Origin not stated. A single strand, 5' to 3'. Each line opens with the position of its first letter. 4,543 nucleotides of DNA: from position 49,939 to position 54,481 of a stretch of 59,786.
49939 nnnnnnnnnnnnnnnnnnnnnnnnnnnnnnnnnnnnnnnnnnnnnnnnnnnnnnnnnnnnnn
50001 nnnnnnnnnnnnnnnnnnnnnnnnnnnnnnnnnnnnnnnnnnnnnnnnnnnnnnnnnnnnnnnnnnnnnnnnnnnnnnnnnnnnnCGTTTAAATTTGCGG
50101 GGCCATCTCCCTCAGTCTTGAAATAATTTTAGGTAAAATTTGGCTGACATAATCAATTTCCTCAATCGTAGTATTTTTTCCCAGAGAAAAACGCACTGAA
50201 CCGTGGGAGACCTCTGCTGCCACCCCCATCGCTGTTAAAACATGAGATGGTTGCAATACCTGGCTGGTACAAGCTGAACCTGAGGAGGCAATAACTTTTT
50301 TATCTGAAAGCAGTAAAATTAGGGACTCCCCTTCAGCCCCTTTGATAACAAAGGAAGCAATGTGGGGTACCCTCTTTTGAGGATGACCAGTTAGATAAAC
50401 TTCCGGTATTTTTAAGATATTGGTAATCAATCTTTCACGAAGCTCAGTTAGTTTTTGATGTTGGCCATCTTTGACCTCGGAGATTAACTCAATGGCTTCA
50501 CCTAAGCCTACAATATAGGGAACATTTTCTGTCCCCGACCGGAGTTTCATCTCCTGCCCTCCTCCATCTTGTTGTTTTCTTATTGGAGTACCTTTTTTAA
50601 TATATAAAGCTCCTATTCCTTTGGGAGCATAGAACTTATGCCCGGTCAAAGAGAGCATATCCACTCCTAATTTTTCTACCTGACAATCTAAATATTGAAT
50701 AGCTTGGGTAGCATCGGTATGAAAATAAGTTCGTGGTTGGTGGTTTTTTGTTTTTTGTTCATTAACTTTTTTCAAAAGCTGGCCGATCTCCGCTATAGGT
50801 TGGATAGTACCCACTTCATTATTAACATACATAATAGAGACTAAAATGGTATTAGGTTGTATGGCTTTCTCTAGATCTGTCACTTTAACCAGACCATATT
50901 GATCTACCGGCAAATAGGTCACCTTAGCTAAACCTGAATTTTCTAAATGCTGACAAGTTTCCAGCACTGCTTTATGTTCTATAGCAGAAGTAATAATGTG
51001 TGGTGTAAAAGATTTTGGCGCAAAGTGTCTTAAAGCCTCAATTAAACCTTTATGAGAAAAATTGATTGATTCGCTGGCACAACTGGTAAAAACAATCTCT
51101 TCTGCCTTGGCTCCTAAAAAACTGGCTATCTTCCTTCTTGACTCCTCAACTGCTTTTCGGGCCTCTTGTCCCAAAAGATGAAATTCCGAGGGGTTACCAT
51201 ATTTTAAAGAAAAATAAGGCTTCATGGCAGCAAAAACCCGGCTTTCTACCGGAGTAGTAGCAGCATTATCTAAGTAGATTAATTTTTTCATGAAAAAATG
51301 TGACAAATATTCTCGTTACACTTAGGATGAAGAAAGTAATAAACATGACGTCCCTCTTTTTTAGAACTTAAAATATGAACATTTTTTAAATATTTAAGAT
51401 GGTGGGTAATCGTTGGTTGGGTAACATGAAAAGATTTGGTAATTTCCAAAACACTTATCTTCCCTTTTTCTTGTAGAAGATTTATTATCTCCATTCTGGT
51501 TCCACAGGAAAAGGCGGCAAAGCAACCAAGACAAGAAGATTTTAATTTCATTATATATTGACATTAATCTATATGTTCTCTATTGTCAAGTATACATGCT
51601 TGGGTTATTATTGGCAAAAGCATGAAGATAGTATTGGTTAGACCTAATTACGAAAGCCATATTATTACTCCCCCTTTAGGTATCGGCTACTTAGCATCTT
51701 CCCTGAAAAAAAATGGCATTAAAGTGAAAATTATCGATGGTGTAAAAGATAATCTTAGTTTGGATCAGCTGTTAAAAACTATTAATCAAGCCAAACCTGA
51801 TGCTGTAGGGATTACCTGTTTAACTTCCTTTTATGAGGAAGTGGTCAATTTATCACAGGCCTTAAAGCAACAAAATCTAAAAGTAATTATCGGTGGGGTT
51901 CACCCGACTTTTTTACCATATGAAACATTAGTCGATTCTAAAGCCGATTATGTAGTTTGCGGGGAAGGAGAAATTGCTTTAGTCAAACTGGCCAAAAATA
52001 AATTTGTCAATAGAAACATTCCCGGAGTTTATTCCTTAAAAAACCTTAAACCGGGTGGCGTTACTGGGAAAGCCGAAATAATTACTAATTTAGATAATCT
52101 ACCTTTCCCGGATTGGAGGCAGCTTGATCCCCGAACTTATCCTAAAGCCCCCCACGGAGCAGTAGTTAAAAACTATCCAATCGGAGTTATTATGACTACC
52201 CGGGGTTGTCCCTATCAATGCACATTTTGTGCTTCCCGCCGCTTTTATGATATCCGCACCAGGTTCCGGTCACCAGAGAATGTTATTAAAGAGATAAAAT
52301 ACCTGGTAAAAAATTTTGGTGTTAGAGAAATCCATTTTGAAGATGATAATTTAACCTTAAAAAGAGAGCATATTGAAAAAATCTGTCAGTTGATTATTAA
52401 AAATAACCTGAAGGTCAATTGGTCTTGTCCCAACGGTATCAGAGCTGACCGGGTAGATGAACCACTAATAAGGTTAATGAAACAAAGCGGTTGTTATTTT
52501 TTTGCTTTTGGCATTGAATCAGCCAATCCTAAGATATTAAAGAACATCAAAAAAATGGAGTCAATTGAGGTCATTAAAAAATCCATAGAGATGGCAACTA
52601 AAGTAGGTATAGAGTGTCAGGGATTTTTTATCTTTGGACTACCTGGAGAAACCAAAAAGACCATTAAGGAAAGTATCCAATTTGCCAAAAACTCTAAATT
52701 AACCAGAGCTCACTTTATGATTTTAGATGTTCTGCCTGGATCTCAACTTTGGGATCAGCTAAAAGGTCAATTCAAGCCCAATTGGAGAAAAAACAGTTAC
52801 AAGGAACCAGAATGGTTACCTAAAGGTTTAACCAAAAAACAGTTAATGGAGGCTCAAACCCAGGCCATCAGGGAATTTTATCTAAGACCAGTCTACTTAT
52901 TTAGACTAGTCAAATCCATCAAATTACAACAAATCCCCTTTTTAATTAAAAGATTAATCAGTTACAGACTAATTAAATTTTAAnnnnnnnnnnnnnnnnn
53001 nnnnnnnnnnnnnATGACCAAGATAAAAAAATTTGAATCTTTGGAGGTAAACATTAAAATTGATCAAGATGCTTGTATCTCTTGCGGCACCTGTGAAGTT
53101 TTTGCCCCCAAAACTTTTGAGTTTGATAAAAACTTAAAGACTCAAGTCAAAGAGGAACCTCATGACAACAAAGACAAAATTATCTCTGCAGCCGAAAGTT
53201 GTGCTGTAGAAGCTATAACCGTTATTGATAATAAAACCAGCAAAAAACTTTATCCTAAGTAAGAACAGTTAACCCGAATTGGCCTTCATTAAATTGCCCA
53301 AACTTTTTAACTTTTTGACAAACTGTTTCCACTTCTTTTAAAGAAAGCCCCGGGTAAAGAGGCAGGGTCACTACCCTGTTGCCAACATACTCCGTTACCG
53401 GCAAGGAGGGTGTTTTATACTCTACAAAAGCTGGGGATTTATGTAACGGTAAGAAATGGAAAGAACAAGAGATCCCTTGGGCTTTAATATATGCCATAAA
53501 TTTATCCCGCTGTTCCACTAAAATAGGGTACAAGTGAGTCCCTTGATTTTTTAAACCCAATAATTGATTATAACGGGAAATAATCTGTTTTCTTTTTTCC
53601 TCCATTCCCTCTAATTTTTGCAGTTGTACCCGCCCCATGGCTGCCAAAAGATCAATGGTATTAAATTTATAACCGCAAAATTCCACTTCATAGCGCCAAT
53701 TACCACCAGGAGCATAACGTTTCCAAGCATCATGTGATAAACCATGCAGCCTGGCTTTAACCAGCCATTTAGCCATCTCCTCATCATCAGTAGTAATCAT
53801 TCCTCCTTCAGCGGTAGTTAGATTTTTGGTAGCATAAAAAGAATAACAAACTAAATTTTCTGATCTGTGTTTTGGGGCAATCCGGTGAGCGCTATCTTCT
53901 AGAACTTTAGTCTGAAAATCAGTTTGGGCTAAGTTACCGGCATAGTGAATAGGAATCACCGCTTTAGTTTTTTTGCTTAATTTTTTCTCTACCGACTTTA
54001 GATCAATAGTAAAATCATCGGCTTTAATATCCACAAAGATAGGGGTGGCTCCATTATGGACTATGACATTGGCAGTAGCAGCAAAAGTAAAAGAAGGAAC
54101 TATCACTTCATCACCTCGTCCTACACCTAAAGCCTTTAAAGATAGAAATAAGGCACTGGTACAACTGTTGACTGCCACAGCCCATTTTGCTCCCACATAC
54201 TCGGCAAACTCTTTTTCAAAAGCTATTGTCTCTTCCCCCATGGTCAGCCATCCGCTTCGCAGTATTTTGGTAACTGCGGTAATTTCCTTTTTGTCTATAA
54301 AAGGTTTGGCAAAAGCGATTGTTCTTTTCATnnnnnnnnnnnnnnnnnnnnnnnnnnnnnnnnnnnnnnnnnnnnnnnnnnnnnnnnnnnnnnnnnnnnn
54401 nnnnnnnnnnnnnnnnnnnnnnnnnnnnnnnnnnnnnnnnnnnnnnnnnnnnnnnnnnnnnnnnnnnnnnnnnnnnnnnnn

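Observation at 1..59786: Extreme concentration of GT-C-type membrane glycosyltransferases: about 20 genes from at least six families, roughly 60% of the window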

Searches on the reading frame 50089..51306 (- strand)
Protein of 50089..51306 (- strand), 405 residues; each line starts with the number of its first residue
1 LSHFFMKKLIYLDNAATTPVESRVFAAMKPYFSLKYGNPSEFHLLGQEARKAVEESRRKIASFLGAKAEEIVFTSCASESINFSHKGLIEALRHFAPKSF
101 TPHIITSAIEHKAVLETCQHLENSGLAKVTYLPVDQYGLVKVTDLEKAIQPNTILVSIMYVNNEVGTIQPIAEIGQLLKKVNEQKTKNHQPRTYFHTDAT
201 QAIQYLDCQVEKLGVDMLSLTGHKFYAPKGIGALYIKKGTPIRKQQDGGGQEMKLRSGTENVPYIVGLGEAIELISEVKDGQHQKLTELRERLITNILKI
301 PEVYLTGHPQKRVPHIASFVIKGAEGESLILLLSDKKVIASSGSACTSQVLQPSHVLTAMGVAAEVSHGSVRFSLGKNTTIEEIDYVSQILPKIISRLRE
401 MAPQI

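Call 7: search_protein_families(library=pfam, max_evalue=0.01, proteins=[window:50089-51306:-])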
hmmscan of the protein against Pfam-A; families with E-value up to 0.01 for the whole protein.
window:50089-51306:- (405 aa): 1 family
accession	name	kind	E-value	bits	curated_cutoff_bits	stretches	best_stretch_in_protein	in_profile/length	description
PF00266.25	Aminotran_5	-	1.1e-81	275.1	21.5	1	10-387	1-371/371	Aminotransferase class-V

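Call 84: list_cluster_members(proteins=[window:50089-51306:-, window:54332-55897:-, window:21826-24918:-, window:44436-46718:-])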
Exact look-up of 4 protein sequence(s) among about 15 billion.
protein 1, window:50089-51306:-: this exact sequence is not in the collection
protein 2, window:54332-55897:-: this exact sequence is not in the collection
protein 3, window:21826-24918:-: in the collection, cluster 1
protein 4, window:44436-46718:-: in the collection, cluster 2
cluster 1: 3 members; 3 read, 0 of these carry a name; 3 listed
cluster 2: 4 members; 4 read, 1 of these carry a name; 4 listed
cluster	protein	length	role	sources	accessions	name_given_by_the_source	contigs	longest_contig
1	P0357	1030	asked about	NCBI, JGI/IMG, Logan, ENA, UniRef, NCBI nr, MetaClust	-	-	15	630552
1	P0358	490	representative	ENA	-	-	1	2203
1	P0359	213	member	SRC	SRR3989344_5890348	-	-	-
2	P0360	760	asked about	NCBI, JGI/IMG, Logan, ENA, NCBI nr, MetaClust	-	-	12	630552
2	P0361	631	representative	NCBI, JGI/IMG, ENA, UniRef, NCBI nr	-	-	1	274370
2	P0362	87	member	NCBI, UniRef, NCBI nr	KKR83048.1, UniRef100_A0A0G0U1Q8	MAG: hypothetical protein UU29_C0008G0157 [Candidatus Daviesbacteria bacterium ... | Glycosyltransferase RgtA/B/C/D-like domain-containing protein n=1 Tax=Candidatus ...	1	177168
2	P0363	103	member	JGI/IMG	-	-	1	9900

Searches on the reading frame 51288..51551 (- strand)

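Call 64: search_protein_families(library=pfam, max_evalue=0.01, proteins=[window:51288-51551:-])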
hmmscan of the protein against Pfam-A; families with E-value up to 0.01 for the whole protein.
window:51288-51551:- (87 aa): 10 families
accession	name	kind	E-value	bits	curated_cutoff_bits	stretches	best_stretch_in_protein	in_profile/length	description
PF01022.26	HTH_5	-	1e-09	38.6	22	1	18-60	3-44/47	Bacterial regulatory protein, arsR family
PF13412.12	HTH_24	-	6.1e-06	26.2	21.9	1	18-53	4-39/48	Winged helix-turn-helix DNA-binding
PF12840.13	HTH_20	-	7.3e-05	23.1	27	1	18-55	5-42/51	Helix-turn-helix domain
PF21476.4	PF0610-like_N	-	0.00031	21.4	33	1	18-56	2-39/50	PF0610-like, N-terminal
PF08220.18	HTH_DeoR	-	0.00043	20.4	21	1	21-60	4-43/57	DeoR-like helix-turn-helix domain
PF25212.1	HVO_A0114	-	0.0008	19.6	27.6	1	18-70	23-75/84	HVO_A0114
PF01047.28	MarR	-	0.0019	18.5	24.6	1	18-55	4-41/59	MarR family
PF13404.12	HTH_AsnC-type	-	0.0028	17.9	27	1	21-48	7-34/42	AsnC-type helix-turn-helix domain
PF08279.18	HTH_11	-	0.0041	17.4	25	1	20-58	3-42/55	HTH domain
PF21248.3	SoFic-like_C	-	0.0067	17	27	1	21-77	20-75/76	Protein adenylyltransferase SoFic-like, C-terminal domain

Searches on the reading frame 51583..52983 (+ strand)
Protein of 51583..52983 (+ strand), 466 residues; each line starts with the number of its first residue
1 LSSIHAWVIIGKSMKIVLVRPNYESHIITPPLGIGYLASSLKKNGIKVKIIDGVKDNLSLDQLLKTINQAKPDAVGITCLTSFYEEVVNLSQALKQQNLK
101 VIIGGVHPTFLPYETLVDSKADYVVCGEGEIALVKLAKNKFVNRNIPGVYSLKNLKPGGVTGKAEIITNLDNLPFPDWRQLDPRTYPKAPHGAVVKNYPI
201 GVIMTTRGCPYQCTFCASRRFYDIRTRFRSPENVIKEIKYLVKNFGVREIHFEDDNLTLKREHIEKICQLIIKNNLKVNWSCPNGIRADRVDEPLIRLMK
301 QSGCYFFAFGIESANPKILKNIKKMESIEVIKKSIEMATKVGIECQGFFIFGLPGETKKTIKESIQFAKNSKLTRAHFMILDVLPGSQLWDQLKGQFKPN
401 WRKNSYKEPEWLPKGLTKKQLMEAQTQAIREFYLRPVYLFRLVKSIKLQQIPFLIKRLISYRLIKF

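Call 7: search_protein_families(library=pfam, max_evalue=0.01, proteins=[window:51583-52983:+])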
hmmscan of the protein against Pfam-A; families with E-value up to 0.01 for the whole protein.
window:51583-52983:+ (466 aa): 2 families
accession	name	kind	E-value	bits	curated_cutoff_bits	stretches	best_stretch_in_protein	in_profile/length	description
PF04055.27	Radical_SAM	-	1.8e-27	96.9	29.5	1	204-368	2-166/166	Radical SAM superfamily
PF02310.24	B12-binding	-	1.8e-22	79.9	32.1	1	28-136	11-120/121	B12 binding domain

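Call 58: search_protein_families(library=ncbifam, max_evalue=0.0001, proteins=[window:51583-52983:+])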
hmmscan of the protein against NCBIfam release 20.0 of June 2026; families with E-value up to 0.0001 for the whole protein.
window:51583-52983:+ (466 aa): 35 families (the best 25 are shown)
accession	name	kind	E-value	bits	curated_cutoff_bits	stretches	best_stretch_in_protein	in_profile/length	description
TIGR02026.1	BchE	equivalog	3.3e-54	184.6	481.35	1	15-442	1-436/497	magnesium-protoporphyrin IX monomethyl ester anaerobic oxidative cyclase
TIGR03471.1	HpnJ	equivalog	4.7e-53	180.7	577.6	1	49-446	48-446/472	hopanoid biosynthesis associated radical SAM protein HpnJ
NF038361.1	rSAM_Sden_1168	equivalog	4.3e-48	164.2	575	1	27-392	81-472/560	Sden_1168 family B12-binding radical SAM P-methyltransferase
TIGR04072.2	rSAM_ladder_B12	equivalog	1.2e-44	152.7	360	2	202-392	182-371/443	lipid biosynthesis B12-binding/radical SAM protein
NF050148.1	rSAM_ApyD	equivalog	3e-38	131.6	750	1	28-406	22-406/645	RiPP biosynthesis radical SAM protein ApyD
TIGR04479.1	bcpD_PhpK_rSAM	subfamily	6.8e-38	130.3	600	1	32-372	73-410/504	PhpK family radical SAM P-methyltransferase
TIGR04385.1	B12_rSAM_cofa1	equivalog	1.1e-36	127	450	1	31-369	20-362/438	B12 lower ligand biosynthesis radical SAM protein BzaD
TIGR04013.1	B12_SAM_MJ_1487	hypoth_equivalog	1.1e-32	113.3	251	1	56-402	27-366/382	TIGR04013 family B12-binding domain/radical SAM domain-containing protein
TIGR04014.1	B12_SAM_MJ_0865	equivalog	5e-28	98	360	1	63-392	30-357/434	methyl-coenzyme M reductase glutamine C-methyltransferase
NF033070.1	rSAM_AprD4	equivalog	1.5e-23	83.4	500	1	25-387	36-384/456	AprD4 family radical SAM diol-dehydratase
TIGR04367.1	HpnR_B12_rSAM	equivalog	2.8e-23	82.2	650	1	29-345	20-327/490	hopanoid C-3 methylase HpnR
TIGR04295.1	B12_rSAM_oligo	hypoth_equivalog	2.6e-22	79.1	400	1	31-324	25-314/422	TIGR04295 family B12-binding domain-containing radical SAM protein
TIGR03975.1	rSAM_ocin_1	subfamily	3.3e-22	78.7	281.85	1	60-365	117-424/606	RiPP maturation radical SAM C-methyltransferase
NF040542.1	rSAM_RCCLKC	equivalog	3.8e-20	72.4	450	1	38-375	20-354/423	arsinothricin biosynthesis radical SAM protein ArsL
NF040546.1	rSAM_CUAEP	equivalog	4.5e-18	65.2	500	1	30-374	12-344/468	CUAEP/CCAEP-tail radical SAM (seleno)protein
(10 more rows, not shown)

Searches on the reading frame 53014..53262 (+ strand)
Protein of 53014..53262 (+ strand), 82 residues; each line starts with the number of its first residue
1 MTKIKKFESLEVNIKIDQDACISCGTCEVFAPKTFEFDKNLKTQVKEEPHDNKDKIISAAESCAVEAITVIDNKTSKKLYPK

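Call 64: search_protein_families(library=pfam, max_evalue=0.01, proteins=[window:53014-53262:+])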
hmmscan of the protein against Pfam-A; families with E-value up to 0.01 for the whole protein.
window:53014-53262:+ (82 aa): 5 families
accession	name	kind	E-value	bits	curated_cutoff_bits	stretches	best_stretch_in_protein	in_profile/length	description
PF13370.11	Fer4_13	-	7.2e-13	49.5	24.5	1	16-70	1-58/58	4Fe-4S single cluster domain of Ferredoxin I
PF13459.11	Fer4_15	-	8.5e-10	39.6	22.4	1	14-70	1-66/66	4Fe-4S single cluster domain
PF12797.12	Fer4_2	-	0.00061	20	24.5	1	14-29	3-18/22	4Fe-4S binding domain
PF00037.32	Fer4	-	0.00093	19.4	21.1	1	14-28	1-15/24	4Fe-4S binding domain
PF12837.12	Fer4_6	-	0.00099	19.4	25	1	14-29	2-17/24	4Fe-4S binding domain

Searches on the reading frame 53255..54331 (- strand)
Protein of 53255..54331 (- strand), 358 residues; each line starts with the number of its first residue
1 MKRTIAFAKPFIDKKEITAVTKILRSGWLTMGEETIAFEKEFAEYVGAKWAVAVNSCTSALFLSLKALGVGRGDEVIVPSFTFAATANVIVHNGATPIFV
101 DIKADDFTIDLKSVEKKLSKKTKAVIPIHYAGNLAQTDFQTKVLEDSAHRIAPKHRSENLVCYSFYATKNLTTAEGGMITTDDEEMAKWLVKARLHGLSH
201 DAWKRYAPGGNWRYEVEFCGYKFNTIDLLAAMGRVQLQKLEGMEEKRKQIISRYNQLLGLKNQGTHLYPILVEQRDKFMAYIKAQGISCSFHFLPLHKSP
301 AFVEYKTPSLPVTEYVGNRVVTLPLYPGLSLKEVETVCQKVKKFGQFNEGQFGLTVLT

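Call 7: search_protein_families(library=pfam, max_evalue=0.01, proteins=[window:53255-54331:-])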
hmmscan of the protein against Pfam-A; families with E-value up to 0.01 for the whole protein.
window:53255-54331:- (358 aa): 3 families
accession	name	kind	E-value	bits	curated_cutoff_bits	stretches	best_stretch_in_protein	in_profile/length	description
PF01041.23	DegT_DnrJ_EryC1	-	6.1e-94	315.6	19.8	1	12-341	3-359/360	DegT/DnrJ/EryC1/StrS aminotransferase family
PF00155.27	Aminotran_1_2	-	2e-10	40.9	19.7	1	36-126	45-151/361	Aminotransferase class I and II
PF01053.26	Cys_Met_Meta_PP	-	7.3e-05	21.9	27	1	37-125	56-141/381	Cys/Met metabolism PLP-dependent enzyme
